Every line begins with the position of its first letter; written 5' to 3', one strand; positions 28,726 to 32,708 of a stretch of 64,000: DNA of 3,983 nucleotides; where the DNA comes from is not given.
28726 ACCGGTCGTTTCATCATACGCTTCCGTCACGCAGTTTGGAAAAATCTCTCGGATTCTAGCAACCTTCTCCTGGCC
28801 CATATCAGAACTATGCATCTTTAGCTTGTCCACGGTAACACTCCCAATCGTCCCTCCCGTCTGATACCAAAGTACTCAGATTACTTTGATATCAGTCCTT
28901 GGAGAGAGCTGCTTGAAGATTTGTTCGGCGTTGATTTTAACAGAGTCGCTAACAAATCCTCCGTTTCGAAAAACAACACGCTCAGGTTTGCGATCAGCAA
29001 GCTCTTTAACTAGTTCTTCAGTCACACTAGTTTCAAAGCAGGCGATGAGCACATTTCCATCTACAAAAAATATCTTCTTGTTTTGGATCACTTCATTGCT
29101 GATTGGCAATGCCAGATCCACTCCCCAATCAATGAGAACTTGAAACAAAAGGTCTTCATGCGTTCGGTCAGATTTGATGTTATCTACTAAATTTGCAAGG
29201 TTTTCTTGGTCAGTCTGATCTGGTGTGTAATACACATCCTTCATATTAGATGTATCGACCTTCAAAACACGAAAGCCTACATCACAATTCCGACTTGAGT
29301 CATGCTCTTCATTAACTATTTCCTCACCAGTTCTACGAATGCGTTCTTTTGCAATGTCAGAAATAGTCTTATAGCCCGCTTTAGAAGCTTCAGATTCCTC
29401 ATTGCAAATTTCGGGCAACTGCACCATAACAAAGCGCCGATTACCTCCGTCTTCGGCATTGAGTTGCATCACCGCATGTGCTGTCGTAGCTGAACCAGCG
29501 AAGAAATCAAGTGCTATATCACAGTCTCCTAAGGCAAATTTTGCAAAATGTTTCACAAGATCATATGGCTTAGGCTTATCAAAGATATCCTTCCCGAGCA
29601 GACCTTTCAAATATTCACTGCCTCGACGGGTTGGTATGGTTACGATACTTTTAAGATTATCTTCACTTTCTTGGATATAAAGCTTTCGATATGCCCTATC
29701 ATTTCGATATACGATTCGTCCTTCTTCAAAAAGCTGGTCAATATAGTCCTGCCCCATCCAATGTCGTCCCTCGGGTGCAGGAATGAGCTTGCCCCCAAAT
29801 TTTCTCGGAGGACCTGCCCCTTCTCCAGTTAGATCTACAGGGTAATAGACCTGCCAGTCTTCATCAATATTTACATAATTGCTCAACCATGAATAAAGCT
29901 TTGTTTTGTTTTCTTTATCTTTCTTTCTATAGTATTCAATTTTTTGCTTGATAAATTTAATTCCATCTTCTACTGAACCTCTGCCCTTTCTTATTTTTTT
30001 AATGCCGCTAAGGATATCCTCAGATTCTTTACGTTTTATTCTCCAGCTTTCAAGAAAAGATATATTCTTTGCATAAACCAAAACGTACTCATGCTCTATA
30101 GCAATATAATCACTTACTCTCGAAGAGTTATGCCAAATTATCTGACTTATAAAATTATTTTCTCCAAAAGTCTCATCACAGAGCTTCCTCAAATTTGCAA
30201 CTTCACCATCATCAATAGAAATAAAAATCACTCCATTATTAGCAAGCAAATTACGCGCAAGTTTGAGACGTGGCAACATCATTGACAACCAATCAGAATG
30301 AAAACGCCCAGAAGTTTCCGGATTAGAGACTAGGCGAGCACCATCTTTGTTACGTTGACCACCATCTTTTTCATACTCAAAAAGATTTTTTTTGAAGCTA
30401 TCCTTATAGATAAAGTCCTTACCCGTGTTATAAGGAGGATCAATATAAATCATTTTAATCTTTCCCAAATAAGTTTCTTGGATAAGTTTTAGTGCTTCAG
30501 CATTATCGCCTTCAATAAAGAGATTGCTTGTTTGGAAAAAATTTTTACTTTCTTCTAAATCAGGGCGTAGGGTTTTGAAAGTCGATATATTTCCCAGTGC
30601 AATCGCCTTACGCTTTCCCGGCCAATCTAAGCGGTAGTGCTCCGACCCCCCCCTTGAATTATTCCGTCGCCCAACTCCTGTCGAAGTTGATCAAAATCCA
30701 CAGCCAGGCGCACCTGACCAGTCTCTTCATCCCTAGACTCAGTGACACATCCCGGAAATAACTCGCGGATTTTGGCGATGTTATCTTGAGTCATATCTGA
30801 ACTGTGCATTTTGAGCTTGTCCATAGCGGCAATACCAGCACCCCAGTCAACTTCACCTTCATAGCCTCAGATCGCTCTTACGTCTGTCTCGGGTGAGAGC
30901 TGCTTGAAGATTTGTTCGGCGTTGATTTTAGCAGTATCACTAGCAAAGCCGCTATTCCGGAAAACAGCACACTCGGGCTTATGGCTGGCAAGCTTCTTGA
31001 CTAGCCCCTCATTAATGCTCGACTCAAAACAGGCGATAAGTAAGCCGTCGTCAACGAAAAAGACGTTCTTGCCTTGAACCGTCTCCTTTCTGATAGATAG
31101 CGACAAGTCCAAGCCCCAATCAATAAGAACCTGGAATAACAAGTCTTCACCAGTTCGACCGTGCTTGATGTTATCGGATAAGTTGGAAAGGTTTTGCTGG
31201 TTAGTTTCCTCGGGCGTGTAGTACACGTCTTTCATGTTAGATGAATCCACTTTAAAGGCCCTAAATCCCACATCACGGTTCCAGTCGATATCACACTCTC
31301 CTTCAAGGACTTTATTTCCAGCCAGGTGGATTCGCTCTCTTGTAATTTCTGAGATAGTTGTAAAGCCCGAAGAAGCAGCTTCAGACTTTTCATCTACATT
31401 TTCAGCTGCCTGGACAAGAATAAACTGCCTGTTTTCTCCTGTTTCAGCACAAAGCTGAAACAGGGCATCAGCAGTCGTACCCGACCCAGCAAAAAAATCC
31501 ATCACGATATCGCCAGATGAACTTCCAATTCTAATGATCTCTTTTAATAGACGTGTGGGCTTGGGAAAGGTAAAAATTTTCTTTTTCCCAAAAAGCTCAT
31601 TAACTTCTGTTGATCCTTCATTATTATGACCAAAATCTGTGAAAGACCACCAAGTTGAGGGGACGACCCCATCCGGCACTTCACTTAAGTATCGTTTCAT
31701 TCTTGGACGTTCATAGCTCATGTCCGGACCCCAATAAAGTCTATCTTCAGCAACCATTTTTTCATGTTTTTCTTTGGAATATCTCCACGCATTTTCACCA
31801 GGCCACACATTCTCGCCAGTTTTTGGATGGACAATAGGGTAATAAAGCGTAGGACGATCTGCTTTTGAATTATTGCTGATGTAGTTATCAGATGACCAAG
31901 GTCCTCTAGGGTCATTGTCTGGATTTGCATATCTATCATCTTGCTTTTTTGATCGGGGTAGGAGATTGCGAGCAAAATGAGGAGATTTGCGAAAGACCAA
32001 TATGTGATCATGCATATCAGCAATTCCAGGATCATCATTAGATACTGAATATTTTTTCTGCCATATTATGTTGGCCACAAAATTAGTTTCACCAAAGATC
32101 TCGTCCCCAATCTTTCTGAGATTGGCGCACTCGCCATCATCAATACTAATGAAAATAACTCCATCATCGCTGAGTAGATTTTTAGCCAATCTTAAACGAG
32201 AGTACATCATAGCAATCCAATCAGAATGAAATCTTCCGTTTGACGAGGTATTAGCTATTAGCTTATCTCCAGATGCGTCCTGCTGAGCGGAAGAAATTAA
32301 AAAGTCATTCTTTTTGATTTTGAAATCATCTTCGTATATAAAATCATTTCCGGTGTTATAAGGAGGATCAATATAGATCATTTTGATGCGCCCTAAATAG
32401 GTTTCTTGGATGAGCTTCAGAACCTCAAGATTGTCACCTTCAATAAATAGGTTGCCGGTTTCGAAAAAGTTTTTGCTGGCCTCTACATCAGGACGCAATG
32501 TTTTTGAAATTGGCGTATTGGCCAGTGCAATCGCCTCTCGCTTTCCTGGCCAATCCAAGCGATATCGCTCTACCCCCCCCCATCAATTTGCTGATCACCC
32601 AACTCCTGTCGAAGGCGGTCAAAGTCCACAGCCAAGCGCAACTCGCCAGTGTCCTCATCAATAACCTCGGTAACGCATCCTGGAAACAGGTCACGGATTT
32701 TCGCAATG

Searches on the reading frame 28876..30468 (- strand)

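Call 13: search_protein_families(library=pfam, proteins=[window:28876-30468:-], max_evalue=0.01)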
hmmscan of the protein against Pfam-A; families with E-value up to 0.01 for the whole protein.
window:28876-30468:- (530 aa): 1 family
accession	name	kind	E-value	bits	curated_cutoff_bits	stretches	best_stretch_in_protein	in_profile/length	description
PF01555.25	N6_N4_Mtase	-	5.7e-31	108.6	26.7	1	4-339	1-205/221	DNA methylase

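Call 49: search_protein_families(library=padloc, proteins=[window:28876-30468:-], max_evalue=0.001)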
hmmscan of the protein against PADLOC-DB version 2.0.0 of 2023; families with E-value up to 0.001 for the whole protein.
window:28876-30468:- (530 aa): 23 families
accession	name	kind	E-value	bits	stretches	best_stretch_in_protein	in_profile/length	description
PDLC03634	MTase_III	-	1.3e-169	564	1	1-530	114-621/621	Type III methyltransferase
PDLC03641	MTase_III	-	3.6e-87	291.5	1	3-425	126-514/657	Type III methyltransferase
PDLC03637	MTase_III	-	9.2e-74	246.9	2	2-147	142-276/513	Type III methyltransferase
PDLC03644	MTase_III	-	1.7e-59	200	1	2-357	59-387/542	Type III methyltransferase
PDLC03640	MTase_III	-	9.5e-47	157.7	1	2-356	64-436/654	Type III methyltransferase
PDLC03642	MTase_III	-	3.5e-46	156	2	2-146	103-228/528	Type III methyltransferase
PDLC03278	MTase_II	-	4.5e-46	156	1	57-377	43-371/390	Type II methyltransferase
PDLC03636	MTase_III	-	3.5e-36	123.1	3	57-148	93-187/575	Type III methyltransferase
PDLC03639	MTase_III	-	1.7e-32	110.5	2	274-380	402-503/639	Type III methyltransferase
PDLC03635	MTase_III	-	1.9e-32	110.8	2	57-337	265-552/708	Type III methyltransferase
PDLC03646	MTase_III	-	4.3e-30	102.3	1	57-359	518-832/1057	Type III methyltransferase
PDLC03638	MTase_III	-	4.4e-30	102.7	3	57-140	428-518/816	Type III methyltransferase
PDLC03643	MTase_III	-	3e-26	90.6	2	64-159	1-94/465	Type III methyltransferase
PDLC03354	MTase_II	-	4.1e-24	83.4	2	2-158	83-230/425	Type II methyltransferase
PDLC03300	MTase_II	-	3.1e-22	77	1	3-135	30-163/302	Type II methyltransferase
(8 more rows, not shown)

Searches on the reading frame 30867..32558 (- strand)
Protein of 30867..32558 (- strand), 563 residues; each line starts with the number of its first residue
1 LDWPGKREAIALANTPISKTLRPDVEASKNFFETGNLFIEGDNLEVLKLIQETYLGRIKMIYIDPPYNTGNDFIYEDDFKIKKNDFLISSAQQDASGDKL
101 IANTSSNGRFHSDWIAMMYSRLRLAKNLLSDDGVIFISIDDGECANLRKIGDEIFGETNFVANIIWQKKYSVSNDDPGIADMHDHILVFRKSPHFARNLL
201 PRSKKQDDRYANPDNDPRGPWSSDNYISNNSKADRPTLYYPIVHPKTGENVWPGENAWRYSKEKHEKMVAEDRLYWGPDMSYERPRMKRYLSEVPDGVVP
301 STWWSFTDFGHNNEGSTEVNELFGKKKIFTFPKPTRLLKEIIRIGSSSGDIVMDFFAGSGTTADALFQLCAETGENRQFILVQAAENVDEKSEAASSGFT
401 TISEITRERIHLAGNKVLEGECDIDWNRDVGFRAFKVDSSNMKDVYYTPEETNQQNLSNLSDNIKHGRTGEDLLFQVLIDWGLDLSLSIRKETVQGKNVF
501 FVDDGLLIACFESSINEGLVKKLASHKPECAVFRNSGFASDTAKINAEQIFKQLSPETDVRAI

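Call 13: search_protein_families(library=pfam, proteins=[window:30867-32558:-], max_evalue=0.01)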
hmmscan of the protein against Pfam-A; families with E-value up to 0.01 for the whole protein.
window:30867-32558:- (563 aa): 2 families
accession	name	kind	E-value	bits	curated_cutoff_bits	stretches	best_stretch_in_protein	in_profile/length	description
PF01555.25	N6_N4_Mtase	-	1.7e-39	136.5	26.7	1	58-368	1-201/221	DNA methylase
PF02086.21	MethyltransfD12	-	0.0035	17.5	22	0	57-105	175-230/253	D12 class N6 adenine-specific DNA methyltransferase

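Call 49: search_protein_families(library=padloc, proteins=[window:30867-32558:-], max_evalue=0.001)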
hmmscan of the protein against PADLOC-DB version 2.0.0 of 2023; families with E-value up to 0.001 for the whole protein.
window:30867-32558:- (563 aa): 37 families (the best 25 are shown)
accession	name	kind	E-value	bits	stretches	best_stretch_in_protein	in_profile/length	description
PDLC03634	MTase_III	-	2.9e-206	685.1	1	1-562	60-620/621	Type III methyltransferase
PDLC03637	MTase_III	-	6.5e-114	379.4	1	2-439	88-506/513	Type III methyltransferase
PDLC03641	MTase_III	-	8.6e-109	362.9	1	1-444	68-504/657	Type III methyltransferase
PDLC03644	MTase_III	-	4.7e-106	353.7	1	2-390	5-387/542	Type III methyltransferase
PDLC03640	MTase_III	-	1.3e-76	256.4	1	34-390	42-437/654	Type III methyltransferase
PDLC03636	MTase_III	-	2.5e-70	235.9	2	110-365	92-380/575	Type III methyltransferase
PDLC03642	MTase_III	-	2.3e-58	196.2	1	31-387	78-400/528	Type III methyltransferase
PDLC03639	MTase_III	-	5.6e-53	178.2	2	33-264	85-291/639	Type III methyltransferase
PDLC03638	MTase_III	-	5.9e-42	141.9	2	111-365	428-652/816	Type III methyltransferase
PDLC03635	MTase_III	-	1.3e-41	141.1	3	107-195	260-353/708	Type III methyltransferase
PDLC03354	MTase_II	-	1.2e-36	124.6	1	3-369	29-361/425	Type II methyltransferase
PDLC03643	MTase_III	-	5.6e-35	119.4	1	118-389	1-271/465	Type III methyltransferase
PDLC03646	MTase_III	-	3.4e-34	115.9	3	110-207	517-610/1057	Type III methyltransferase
PDLC03278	MTase_II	-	1.7e-28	98.2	2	261-396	228-352/390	Type II methyltransferase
PDLC03300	MTase_II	-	4.2e-28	96.3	2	33-194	9-165/302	Type II methyltransferase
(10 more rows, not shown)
